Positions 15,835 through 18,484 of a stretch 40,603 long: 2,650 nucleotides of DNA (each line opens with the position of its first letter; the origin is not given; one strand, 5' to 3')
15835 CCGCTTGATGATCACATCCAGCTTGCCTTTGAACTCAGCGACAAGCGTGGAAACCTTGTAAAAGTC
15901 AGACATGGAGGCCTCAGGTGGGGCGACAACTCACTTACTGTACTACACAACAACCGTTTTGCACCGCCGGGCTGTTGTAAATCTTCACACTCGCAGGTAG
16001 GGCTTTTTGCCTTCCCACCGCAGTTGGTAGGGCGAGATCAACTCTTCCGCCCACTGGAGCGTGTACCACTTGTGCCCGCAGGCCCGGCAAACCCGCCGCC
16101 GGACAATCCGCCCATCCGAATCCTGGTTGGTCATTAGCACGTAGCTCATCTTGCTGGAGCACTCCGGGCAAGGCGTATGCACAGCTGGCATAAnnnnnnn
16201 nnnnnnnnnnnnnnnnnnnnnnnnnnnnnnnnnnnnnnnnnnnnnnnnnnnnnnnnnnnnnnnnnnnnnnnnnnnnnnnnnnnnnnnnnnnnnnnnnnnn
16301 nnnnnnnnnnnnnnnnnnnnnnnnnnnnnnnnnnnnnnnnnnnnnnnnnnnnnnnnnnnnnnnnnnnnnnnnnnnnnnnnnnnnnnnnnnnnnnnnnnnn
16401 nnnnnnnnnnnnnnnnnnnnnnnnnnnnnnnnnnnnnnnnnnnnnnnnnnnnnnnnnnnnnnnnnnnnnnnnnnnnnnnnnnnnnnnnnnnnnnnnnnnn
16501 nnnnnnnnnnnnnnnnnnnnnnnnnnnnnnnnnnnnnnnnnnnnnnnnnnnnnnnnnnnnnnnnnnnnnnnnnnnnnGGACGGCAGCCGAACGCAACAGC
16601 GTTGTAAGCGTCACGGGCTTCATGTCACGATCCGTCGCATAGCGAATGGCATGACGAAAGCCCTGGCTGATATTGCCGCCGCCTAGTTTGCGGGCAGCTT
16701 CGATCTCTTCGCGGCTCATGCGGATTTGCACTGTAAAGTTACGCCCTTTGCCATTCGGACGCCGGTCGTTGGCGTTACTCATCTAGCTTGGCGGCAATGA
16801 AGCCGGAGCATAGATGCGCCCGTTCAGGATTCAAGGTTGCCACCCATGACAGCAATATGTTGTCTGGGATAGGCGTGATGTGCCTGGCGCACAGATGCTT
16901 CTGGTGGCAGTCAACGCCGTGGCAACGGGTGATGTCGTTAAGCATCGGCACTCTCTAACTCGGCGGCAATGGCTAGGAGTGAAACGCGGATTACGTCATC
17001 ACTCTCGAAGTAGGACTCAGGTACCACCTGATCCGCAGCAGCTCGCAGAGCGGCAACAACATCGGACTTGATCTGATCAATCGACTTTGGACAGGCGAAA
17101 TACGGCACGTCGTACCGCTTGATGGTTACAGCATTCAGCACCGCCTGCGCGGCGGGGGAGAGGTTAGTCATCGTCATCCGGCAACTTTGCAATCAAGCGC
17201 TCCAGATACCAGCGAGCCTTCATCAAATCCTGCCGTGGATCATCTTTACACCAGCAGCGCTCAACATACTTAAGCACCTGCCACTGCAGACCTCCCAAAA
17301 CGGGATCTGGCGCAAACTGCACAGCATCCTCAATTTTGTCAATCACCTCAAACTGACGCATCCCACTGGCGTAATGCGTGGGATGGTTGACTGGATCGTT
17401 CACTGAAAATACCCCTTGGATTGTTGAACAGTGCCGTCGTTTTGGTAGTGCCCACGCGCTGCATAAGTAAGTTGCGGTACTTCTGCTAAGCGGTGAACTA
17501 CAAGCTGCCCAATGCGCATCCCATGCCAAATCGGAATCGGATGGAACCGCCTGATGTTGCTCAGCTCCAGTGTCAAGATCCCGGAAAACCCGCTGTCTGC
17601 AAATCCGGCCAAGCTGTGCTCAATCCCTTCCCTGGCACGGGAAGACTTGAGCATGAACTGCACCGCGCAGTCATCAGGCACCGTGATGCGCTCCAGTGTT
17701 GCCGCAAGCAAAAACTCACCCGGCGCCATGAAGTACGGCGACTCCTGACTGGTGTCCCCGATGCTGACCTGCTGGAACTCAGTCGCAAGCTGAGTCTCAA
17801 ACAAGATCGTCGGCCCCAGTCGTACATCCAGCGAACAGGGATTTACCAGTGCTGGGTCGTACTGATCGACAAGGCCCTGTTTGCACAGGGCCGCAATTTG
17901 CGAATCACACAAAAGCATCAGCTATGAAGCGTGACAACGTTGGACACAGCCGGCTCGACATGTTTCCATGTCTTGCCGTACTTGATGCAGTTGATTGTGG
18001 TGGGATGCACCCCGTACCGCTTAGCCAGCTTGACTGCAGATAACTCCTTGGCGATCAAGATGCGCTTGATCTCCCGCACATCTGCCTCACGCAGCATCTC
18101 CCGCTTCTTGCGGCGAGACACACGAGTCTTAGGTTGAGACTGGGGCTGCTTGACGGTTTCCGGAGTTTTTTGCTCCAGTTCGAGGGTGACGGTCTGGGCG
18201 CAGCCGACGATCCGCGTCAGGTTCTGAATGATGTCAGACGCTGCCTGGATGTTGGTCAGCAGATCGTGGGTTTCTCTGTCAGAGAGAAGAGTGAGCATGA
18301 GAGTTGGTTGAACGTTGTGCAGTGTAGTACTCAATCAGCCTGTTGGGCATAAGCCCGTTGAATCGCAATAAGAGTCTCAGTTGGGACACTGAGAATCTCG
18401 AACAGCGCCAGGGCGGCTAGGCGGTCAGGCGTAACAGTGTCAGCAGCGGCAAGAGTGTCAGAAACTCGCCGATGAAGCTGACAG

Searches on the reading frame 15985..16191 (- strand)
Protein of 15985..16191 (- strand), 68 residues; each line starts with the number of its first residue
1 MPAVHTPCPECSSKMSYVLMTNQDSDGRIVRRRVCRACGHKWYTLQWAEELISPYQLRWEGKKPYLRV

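Call 41: search_protein_families(library=pfam, proteins=[window:15985-16191:-], max_evalue=0.01)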
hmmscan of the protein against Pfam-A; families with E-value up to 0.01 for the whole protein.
window:15985-16191:- (68 aa): 7 families
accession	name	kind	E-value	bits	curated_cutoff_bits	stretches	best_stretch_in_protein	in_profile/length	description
PF22811.2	Zn_ribbon_NrdR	-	2e-08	34.5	27.2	1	8-45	3-41/42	Transcriptional repressor NrdR-like, N-terminal domain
PF24042.1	DUF7351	-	0.00055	20.2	31.2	1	8-44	69-106/177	Domain of unknown function (DUF7351)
PF23137.1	HVO_0758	-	0.0028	17.9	27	0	8-44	23-54/55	HVO_0758 mu-protein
PF01096.23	Zn_ribbon_TFIIS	-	0.0034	17.6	21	1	7-42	2-38/39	Transcription factor S-II (TFIIS)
PF24029.1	DUF7340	-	0.005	17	27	0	4-48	5-54/62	Domain of unknown function (DUF7340)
PF09723.15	Zn_ribbon_8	-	0.0058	17.1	34.4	0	5-15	26-37/41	Zinc ribbon domain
PF08274.17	Zn_Ribbon_YjdM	-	0.0068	16.8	30.8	0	7-42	4-29/30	PhnA Zinc-Ribbon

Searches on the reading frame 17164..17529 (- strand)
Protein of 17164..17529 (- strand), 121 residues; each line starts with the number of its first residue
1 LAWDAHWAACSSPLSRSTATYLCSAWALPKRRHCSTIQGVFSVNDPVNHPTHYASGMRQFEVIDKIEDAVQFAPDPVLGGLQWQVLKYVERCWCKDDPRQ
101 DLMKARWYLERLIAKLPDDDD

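Call 41: search_protein_families(library=pfam, proteins=[window:17164-17529:-], max_evalue=0.01)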
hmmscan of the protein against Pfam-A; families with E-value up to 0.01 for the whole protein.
window:17164-17529:- (121 aa): 1 family
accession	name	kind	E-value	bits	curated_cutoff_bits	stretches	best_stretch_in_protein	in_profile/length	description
PF11753.13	DUF3310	-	1.6e-10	41.3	24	1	47-110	1-60/60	Protein of unknwon function (DUF3310)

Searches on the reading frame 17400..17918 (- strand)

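Call 41: search_protein_families(library=pfam, proteins=[window:17400-17918:-], max_evalue=0.01)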
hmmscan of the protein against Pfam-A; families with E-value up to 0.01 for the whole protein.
window:17400-17918:- (172 aa): 2 families
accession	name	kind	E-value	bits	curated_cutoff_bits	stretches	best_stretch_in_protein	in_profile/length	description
PF22769.1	DCD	-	8e-27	94.7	27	1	3-143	2-152/153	dCTP deaminase-like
PF22569.1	DCD_C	-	6.4e-07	29.3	22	1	62-167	78-189/192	2'-deoxycytidine 5'-triphosphate deaminase (DCD), C-terminal domain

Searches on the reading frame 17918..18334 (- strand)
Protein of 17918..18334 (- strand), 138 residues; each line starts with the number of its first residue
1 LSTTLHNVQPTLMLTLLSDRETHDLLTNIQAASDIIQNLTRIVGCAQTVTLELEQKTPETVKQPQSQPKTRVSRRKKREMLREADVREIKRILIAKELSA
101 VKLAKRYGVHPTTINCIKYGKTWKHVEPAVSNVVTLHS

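Call 41: search_protein_families(library=pfam, proteins=[window:17918-18334:-], max_evalue=0.01)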
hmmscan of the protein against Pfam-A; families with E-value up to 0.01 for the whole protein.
window:17918-18334:- (138 aa): 2 families
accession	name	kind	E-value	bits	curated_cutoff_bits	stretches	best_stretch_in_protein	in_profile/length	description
PF12824.13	MRP-L20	-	0.0022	18.6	30.4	1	56-118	58-125/164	Mitochondrial ribosomal protein subunit L20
PF13443.12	HTH_26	-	0.0047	17.6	22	0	89-121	2-34/63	Cro/C1-type HTH DNA-binding domain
